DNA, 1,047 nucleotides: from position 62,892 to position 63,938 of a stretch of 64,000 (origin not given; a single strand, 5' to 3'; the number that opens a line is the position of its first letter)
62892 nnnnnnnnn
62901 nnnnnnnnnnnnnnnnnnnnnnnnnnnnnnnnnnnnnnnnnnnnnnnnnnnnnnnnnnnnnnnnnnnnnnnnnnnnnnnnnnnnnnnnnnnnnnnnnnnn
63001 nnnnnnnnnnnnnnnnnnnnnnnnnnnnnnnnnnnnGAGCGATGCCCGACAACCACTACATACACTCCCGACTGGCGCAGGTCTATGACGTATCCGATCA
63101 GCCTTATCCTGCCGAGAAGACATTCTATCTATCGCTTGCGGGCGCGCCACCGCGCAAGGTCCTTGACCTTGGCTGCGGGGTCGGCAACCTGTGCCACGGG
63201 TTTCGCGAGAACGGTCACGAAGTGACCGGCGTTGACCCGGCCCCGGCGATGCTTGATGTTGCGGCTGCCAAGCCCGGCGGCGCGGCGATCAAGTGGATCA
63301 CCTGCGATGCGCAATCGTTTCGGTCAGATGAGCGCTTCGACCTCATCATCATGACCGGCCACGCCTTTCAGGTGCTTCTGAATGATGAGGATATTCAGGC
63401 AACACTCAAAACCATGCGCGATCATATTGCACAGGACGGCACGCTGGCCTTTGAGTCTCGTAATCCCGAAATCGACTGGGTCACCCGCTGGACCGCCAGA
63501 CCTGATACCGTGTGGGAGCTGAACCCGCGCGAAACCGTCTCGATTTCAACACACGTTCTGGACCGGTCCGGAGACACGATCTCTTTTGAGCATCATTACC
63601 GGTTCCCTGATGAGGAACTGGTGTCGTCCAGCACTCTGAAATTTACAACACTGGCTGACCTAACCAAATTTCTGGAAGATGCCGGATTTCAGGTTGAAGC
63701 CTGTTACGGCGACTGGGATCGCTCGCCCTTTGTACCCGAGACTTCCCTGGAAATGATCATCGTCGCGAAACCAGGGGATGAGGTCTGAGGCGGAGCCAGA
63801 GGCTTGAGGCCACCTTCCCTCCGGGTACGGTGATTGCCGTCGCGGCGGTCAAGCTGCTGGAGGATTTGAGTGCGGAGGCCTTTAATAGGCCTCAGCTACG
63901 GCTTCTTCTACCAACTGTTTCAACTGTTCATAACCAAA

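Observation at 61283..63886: Three diverged direct copies of the mutB 3-prime end bracket two low-GC cassettes: serial site-specific insertion into a B12-enzyme gene terminus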

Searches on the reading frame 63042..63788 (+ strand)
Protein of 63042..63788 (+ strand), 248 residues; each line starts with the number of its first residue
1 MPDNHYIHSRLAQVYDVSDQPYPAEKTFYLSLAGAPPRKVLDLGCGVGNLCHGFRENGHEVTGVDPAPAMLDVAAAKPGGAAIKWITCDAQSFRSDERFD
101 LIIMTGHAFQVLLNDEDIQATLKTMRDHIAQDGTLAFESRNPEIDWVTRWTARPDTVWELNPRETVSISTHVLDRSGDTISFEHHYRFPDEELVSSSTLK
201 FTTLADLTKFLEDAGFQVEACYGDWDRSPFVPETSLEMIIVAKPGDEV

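Call 6: find_encoding_contigs(protein=window:63042-63788:+, flank=10000, max_places=10)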
Protein window:63042-63788:+ (248 aa): no gene with exactly this product is on record in the collection.

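Call 13: search_protein_families(library=pfam, proteins=[window:63042-63788:+], max_evalue=0.1)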
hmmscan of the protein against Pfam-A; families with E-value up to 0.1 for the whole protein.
window:63042-63788:+ (248 aa): 11 families
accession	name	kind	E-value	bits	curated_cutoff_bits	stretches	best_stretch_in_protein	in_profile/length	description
PF13649.12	Methyltransf_25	-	3.1e-18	66.7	27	1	40-133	1-97/97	Methyltransferase domain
PF13489.12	Methyltransf_23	-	9.4e-18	64.9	27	1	29-219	15-162/164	Methyltransferase domain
PF08242.18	Methyltransf_12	-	3.6e-13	50.5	30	1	41-135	1-98/98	Methyltransferase domain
PF08241.18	Methyltransf_11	-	6.2e-13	49.6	21.2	1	41-137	1-95/95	Methyltransferase domain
PF05401.17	NodS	-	2.4e-10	41.1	24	1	29-146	36-153/201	Nodulation protein S (NodS)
PF13847.12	Methyltransf_31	-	1.1e-09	38.5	27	1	39-141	6-113/145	Methyltransferase domain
PF03848.20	TehB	-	5.7e-05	23.1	20.4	1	37-133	31-128/193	Tellurite resistance protein TehB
PF01209.24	Ubie_methyltran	-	0.00011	22.1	20.1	1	34-135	45-149/233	ubiE/COQ5 methyltransferase family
PF05175.20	MTS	-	0.00071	19.7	23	1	37-105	32-105/170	Methyltransferase small domain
PF07021.18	MetW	-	0.0011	19.1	21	1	38-115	15-91/193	Methionine biosynthesis protein MetW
PF01728.25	FtsJ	-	0.021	15.2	24.1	1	36-131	21-114/181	FtsJ-like methyltransferase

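Call 36: search_protein_families(library=padloc, proteins=[window:63042-63788:+], max_evalue=0.01)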
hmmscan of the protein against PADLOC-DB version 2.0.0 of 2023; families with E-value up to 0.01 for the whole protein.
window:63042-63788:+ (248 aa): 2 families
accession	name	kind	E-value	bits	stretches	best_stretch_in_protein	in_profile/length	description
PDLC04134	mad2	-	6e-17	59.6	1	33-148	288-405/492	mads_2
PDLC02655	DrmMII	-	0.0001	19.8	1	39-77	2-40/323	DrmMII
